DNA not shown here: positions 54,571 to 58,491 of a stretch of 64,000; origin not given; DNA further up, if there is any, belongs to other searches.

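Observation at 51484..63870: Translationally coupled five-gene module of unknown function: giant NtrY-like kinase -> DUF4159 -> DUF4175 -> TPR -> GATase1-like protein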

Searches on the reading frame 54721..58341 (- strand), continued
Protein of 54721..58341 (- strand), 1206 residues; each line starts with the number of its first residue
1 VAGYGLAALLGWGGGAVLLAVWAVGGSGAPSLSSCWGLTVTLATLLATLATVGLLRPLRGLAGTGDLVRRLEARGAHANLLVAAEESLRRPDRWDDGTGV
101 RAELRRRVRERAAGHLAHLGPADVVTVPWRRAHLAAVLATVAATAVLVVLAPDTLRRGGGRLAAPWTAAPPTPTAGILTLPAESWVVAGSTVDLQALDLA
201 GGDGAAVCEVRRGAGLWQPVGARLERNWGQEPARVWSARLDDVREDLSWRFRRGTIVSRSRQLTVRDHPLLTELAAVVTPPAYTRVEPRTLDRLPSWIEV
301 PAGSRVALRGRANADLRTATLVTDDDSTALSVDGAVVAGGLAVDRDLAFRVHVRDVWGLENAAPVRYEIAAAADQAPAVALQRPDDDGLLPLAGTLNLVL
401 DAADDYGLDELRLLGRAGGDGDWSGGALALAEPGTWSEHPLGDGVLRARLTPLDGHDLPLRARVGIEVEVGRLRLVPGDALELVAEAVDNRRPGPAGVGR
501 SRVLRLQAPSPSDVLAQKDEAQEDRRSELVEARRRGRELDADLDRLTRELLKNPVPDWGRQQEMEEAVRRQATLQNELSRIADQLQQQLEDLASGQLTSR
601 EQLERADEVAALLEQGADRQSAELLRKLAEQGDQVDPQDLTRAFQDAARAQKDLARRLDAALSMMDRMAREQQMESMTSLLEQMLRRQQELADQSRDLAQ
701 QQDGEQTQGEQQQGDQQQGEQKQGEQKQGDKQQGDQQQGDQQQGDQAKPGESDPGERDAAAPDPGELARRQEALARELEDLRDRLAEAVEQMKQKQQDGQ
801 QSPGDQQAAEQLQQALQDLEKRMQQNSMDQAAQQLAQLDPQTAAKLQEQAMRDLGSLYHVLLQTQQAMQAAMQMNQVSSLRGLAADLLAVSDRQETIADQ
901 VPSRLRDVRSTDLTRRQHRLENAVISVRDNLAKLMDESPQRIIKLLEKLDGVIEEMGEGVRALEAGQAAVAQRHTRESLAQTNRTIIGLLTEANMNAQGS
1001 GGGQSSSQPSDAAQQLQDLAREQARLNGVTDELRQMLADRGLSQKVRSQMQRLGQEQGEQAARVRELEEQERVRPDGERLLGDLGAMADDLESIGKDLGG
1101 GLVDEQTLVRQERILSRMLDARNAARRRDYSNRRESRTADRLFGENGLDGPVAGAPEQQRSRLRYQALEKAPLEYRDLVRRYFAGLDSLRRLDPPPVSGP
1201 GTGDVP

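Call 37: find_encoding_contigs(protein=P0051, flank=10000, max_places=3)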
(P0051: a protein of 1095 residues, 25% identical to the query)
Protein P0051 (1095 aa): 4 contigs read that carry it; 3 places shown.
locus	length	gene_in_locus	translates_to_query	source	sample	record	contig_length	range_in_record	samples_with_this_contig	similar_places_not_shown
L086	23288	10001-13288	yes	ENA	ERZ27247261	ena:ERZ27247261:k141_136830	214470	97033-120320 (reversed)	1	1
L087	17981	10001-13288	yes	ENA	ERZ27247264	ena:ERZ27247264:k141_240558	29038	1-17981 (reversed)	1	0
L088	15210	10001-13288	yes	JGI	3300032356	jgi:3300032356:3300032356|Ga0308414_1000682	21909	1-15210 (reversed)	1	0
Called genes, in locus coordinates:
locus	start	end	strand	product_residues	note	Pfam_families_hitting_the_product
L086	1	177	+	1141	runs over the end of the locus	PF02463:SMC_N, PF13175:AAA_15, PF13304:AAA_21 (weak), PF13476:AAA_23, PF24161:CCDC39 (faint), PF06470:SMC_hinge (weak)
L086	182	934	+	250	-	PF03808:Glyco_tran_WecG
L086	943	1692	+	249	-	PF00149:Metallophos, PF12850:Metallophos_2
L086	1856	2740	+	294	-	PF01882:DUF58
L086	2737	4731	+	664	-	PF07584:BatA, PF13519:VWA_2 (weak)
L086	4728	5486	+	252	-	PF13709:DUF4159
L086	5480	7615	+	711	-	PF07090:GATase1_like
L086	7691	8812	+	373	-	PF06925:MGDG_synth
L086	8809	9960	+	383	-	PF06925:MGDG_synth, PF04101:Glyco_tran_28_C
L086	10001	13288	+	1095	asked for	PF13779:DUF4175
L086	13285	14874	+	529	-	PF13432:TPR_16 (faint), PF14559:TPR_19 (faint), PF07719:TPR_2 (faint), PF13428:TPR_14 (faint), PF13485:Peptidase_MA_2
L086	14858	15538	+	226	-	PF14353:CpXC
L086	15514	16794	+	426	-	PF01743:PolyA_pol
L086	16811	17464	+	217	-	PF02163:Peptidase_M50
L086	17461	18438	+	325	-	PF00579:tRNA-synt_1b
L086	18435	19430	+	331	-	PF02616:SMC_ScpA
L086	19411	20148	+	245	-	PF04079:SMC_ScpB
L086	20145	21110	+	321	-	PF01261:AP_endonuc_2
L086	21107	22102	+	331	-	PF01087:GalP_UDP_transf, PF16285:DUF4931_N, PF16268:DUF4921, PF02744:GalP_UDP_tr_C, PF01230:HIT (weak)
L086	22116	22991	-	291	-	PF02569:Pantoate_ligase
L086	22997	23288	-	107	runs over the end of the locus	PF00085:Thioredoxin, PF14595:Thioredoxin_9 (weak), PF13098:Thioredoxin_2, PF13905:Thioredoxin_8 (faint), PF07449:HyaE (weak)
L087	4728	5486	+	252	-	PF13709:DUF4159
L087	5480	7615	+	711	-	PF07090:GATase1_like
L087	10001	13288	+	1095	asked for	PF13779:DUF4175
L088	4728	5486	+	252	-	PF13709:DUF4159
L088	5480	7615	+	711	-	PF07090:GATase1_like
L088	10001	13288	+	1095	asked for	PF13779:DUF4175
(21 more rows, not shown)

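Call 47: search_solved_structures(query=A3, max_evalue=1)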
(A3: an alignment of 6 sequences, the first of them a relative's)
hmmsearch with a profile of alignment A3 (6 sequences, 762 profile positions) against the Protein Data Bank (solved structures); distinct sequences matched with E-value up to 1: 13.
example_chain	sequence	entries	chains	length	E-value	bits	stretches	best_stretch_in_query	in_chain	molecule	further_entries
3rht_A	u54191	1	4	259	6.7e-11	44.3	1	391-580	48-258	(GATase1)-like protein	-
2gk3_A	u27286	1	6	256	8e-07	30.8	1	380-478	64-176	putative cytoplasmic protein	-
4rck_A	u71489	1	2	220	7.9e-06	27.5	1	73-209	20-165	Hypothetical membrane spanning protein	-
3soz_A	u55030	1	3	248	0.00015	23.3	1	381-455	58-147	Cytoplasmic Protein STM1381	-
4jdu_A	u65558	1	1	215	0.0036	18.7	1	72-184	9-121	Aerotolerance-related membrane protein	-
8q1b_A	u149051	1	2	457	0.052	14.9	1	564-663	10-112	Probable mitochondrial-processing peptidase subunit beta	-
7voo_A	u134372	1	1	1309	0.066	14.6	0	579-669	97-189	Alpha-2-macroglobulin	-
7von_A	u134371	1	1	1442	0.084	14.2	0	579-669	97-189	Alpha-2-macroglobulin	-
6tav_A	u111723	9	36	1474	0.088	14.1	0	579-669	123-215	Alpha-2-macroglobulin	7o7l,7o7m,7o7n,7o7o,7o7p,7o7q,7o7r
2kl6_A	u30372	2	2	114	0.12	13.7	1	262-315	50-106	Uncharacterized protein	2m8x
3idu_A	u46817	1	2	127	0.21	12.9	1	261-315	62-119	Uncharacterized protein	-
6pyo_A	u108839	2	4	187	0.3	12.4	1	94-206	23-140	cDNA FLJ56608, highly similar to Homo sapiens chloride channel, calcium activated, family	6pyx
2p9r_A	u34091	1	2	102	0.71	11.1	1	585-669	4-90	Alpha-2-macroglobulin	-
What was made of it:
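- Closest known: PF07090 GATase1_like proteins. Same: They occupy the equivalent place (a GATase1-like partner of DUF4159) in related loci (calls 37, 47).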

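Call 56: search_protein_families(library=ncbifam, proteins=[L002:4605-9281:+, L002:4101-4595:+, L002:15588-16856:+, L002:17009-17197:+, L002:9325-9987:+, L002:10001-13627:+, L002:13624-15591:+], max_evalue=0.001)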
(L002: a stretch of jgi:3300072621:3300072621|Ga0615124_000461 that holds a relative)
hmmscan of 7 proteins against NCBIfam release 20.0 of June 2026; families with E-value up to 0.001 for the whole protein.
L002:4605-9281:+ (1558 aa): 76 families (the best 25 are shown)
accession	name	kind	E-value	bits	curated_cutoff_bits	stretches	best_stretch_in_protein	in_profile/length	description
NF008468.0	PRK11360.1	equivalog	2.9e-41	141.6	646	1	1150-1555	201-610/616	two-component system sensor histidine kinase AtoS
NF033092.0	HK_WalK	equivalog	5.6e-30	104.5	725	1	1134-1540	167-582/594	cell wall metabolism sensor histidine kinase WalK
NF008312.0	PRK11100.1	equivalog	1.9e-28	99.5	356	1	1341-1554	260-475/477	two-component system sensor histidine kinase CreC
NF046044.1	PnpS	equivalog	7.7e-28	97.6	400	2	1441-1539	276-378/390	two-component system histidine kinase PnpS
NF007688.0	PRK10364.1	equivalog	3.4e-27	95.3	479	1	1332-1551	235-449/460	two-component system sensor histidine kinase ZraS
NF047496.1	HK_LIC11548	equivalog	1.4e-26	93.4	750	1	1327-1525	350-562/589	LIC_11548 family sensor histidine kinase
NF053867.1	SprKinKinDBac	equivalog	6.9e-24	84.1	775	1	1330-1539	279-484/500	sporulation kinase KinD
NF007837.0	PRK10549.1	equivalog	5.6e-22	78.1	603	2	1338-1539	241-445/466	envelope stress sensor histidine kinase BaeS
TIGR02916.1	PEP_his_kin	equivalog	1.1e-21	77.2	300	1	1328-1550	466-677/679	XrtA/PEP-CTERM system histidine kinase PrsK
NF012163.2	BaeS_SmeS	equivalog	2.1e-21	76.4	500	2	1340-1536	243-442/457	sensor histidine kinase efflux regulator BaeS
NF052574.1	HisKinEspCMyxo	equivalog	4.6e-21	74.7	1200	1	1329-1555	409-639/785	serine histidine kinase EspC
NF047794.1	HisKinPtgB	equivalog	2.8e-20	72.2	1000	1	1328-1537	433-640/656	two-component system sensor histidine kinase PgtB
NF033792.0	ActS_PrrB_HisK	equivalog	1.8e-19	69.9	350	1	1332-1555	197-421/423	ActS/PrrB/RegB family redox-sensitive histidine kinase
NF040691.1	MtrAB_MtrB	equivalog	5.8e-19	68.5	450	2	1343-1555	277-494/507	MtrAB system histidine kinase MtrB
NF007004.0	PRK09467.1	equivalog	1.5e-18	66.9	415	2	1407-1546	292-429/440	two-component system sensor histidine kinase EnvZ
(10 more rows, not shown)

L002:4101-4595:+ (164 aa): 0 families

L002:15588-16856:+ (422 aa): 0 families

L002:17009-17197:+ (62 aa): 0 families

L002:9325-9987:+ (220 aa): 0 families

L002:10001-13627:+ (1208 aa): 0 families

L002:13624-15591:+ (655 aa): 2 families
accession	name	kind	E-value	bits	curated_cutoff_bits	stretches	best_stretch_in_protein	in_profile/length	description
TIGR02917.1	PEP_TPR_lipo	equivalog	1.6e-06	26.3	312.2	0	103-289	579-763/899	XrtA/PEP-CTERM system TPR-repeat protein PrsT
TIGR02795.1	tol_pal_ybgF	equivalog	6.8e-06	26.7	90.1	0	577-649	45-117/119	tol-pal system protein YbgF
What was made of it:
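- On NtrY/AtoS-type sensor kinase: Best NCBIfam match is AtoS at 141.6 bits vs cutoff 646 (call 56).
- Closest known: AtoS/NtrY/ZraS-type HAMP-PAS histidine kinases. Same: The best NCBIfam match is AtoS (call 56).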

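Call 96: predict_structure(alignment_id=A5)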
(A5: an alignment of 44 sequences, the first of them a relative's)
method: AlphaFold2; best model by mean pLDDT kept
length: 1196 residues; sequences in the alignment: 44
mean_pLDDT: 79.5   pTM: 0.46
mean pLDDT of the five models: 79.5, 77.7, 74.6, 73.7, 73.1
residues with pLDDT >= 90: 226; 70-90: 760; 50-70: 131; < 50: 79
segments of 3 or more residues with pLDDT < 50: 1-3, 192-196, 734-750, 990-1000, 1117-1142, 1183-1196
pLDDT, mean of each block of 10 residues (from residue 1): 64 88 88 90 83 73 86 86 85 75 84 73 78 86 81 83 89 85 77 53 86 90 76 78 87 77 89 84 89 93 90 93 94 94 92 94 92 94 90 93 89 84 92 91 86 81 86 83 90 83 92 87 92 73 84 90 90 83 89 88 85 71 80 75 76 67 82 85 85 82 83 82 74 47 43 69 83 86 80 73 83 72 66 76 81 80 78 86 90 70 86 89 78 84 91 87 90 87 68 35 74 78 72 73 86 85 63 82 86 80 84 58 40 41 51 55 72 67 42 35
secondary structure, 60 per line:
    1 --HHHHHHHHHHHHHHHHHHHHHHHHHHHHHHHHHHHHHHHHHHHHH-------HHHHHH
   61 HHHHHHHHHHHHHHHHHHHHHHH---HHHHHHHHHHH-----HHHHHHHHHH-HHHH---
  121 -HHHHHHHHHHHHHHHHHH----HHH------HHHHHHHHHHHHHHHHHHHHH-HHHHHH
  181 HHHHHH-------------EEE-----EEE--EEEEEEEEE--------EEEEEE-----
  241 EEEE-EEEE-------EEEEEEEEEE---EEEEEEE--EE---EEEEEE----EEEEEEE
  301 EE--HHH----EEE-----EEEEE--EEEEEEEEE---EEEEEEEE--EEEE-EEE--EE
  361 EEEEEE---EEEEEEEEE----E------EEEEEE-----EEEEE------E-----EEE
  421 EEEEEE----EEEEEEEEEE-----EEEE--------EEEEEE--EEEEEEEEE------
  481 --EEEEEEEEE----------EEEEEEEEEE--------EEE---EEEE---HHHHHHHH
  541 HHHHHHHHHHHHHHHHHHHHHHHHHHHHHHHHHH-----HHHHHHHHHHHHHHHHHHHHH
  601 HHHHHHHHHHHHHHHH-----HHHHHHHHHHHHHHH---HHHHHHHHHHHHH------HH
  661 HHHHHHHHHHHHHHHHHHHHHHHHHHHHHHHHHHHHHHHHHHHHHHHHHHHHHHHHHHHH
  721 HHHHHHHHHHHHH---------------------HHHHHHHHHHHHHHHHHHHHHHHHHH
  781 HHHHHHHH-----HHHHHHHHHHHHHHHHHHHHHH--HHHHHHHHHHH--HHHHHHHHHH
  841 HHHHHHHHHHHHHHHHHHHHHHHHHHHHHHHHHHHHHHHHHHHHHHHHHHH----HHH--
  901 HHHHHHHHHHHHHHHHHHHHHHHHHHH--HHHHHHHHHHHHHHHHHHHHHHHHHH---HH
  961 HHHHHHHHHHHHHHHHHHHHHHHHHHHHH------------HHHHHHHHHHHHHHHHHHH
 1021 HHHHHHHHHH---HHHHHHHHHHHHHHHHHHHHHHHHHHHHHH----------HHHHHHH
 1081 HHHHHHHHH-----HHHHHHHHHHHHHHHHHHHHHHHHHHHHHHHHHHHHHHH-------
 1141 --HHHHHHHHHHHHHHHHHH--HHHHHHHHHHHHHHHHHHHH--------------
elements in order (helices of 4 or more, strands of 3 or more residues): H3-47 H55-83 H87-97 H103-112 H114-117 H122-139 H153-173 H175-186 E200-202 E208-210 E213-221 E230-235 E241-244 E246-249 E257-266 E270-276 E284-289 E294-302 E312-314 E320-324 E327-335 E339-346 E349-352 E354-356 E359-366 E370-378 E390-395 E401-405 E418-426 E431-440 E446-449 E458-463 E466-474 E483-491 E502-511 E520-522 E526-529 H533-574 H580-616 H622-636 H640-652 H659-733 H755-788 H794-815 H818-828 H831-891 H901-927 H930-955 H959-989 H1002-1030 H1034-1063 H1074-1089 H1095-1133 H1143-1160 H1163-1182

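Call 98: fold_search(model_id=the predicted structure, library=pdb)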
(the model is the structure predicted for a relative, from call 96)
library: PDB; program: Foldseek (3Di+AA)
matches with E <= 10: 1177; with E <= 0.001: 78
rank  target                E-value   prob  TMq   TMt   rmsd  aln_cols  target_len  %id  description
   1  7ceg_A                1.5e-06  1.00  0.10  0.27  21.9       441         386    9  Crystal structure of the complex between mouse PTP delta and neuroligin-3 (released 2021-02-24)
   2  7k5b_C                2.8e-06  0.98  0.09  0.04  43.0      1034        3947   10  Structure of outer-arm dynein bound to microtubule doublet in microtubule binding state 2 (MTBS-2) (released 2021-09-29)
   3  6eg0_B                3.8e-06  1.00  0.12  0.32  13.4       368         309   12  Crystal structure of Dpr4 Ig1-Ig2 in complex with DIP-Eta Ig1-Ig3 (released 2018-11-28)
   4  6efy_A                3.9e-06  1.00  0.11  0.33  12.9       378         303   10  Crystal Structure of DIP-Alpha Ig1-3 (released 2018-11-28)
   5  3b43                  9.4e-06  1.00  0.10  0.16  12.6       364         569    8  I-band fragment I65-I70 from titin (released 2008-01-22)
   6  4y61_A                1.0e-05  1.00  0.08  0.19  25.4       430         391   10  Crystal structure of the complex between Slitrk2 LRR1 and PTP delta Ig1-Fn1 (released 2015-06-03)
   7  4u7m                  1.4e-05  1.00  0.11  0.29  12.9       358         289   10  LRIG1 extracellular domain: Structure and Function Analysis (released 2015-04-08)
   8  9ba5_A                2.6e-05  1.00  0.08  0.15  24.2       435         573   10  Cross-linked Contactin 2 Ig1-Ig6 (released 2024-07-17)
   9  5ftx                  3.1e-05  1.00  0.08  0.11  24.6       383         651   10  Structure of surface layer protein SbsC, domains 4-9 (released 2017-02-22)
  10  6zr7_AAA              3.4e-05  1.00  0.12  0.32  12.3       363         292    7  X-ray structure of human Dscam Ig7-Ig9 (released 2020-12-30)
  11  7s62                  3.8e-05  1.00  0.10  0.09  21.5       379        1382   12  Locally refined protomer structure of native-form oocyte/egg Alpha-2-Macroglobulin (A2Moo) tetramer (released 2022-01-05)
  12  1qz1                  4.4e-05  1.00  0.13  0.35  11.6       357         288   11  Crystal Structure of the Ig 1-2-3 fragment of NCAM (released 2003-11-04)
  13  5xwu_C                4.5e-05  1.00  0.07  0.21  17.4       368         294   10  Crystal structure of PTPdelta Ig1-Ig3 in complex with SALM2 LRR-Ig (released 2018-06-06)
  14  8uin_G                4.5e-05  1.00  0.07  0.11  28.0       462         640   12  Structure of the C3bBb-albicin complex (released 2024-05-08)
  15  7ram_D                5.4e-05  1.00  0.09  0.28  21.2       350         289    9  Cryo-EM Structure of the HCMV gHgLgO Trimer Derived from AD169 and TR strains in complex with PDGFRalpha (released 2022-06-08)
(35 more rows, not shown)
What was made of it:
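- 54721..58412 (-): DUF4175 protein (~1,230 aa): three N-terminal TM segments, tandem Ig/MG-like beta-sandwich domains, then a ~650-aa Gln/Glu-rich all-helical region. The true start is ATG 58412. Two extra C between 58412 and ~58385 shift the frame, so the ORF as given starts at 58341. Foldseek hits to Ig/MG domain arrays (call 98).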
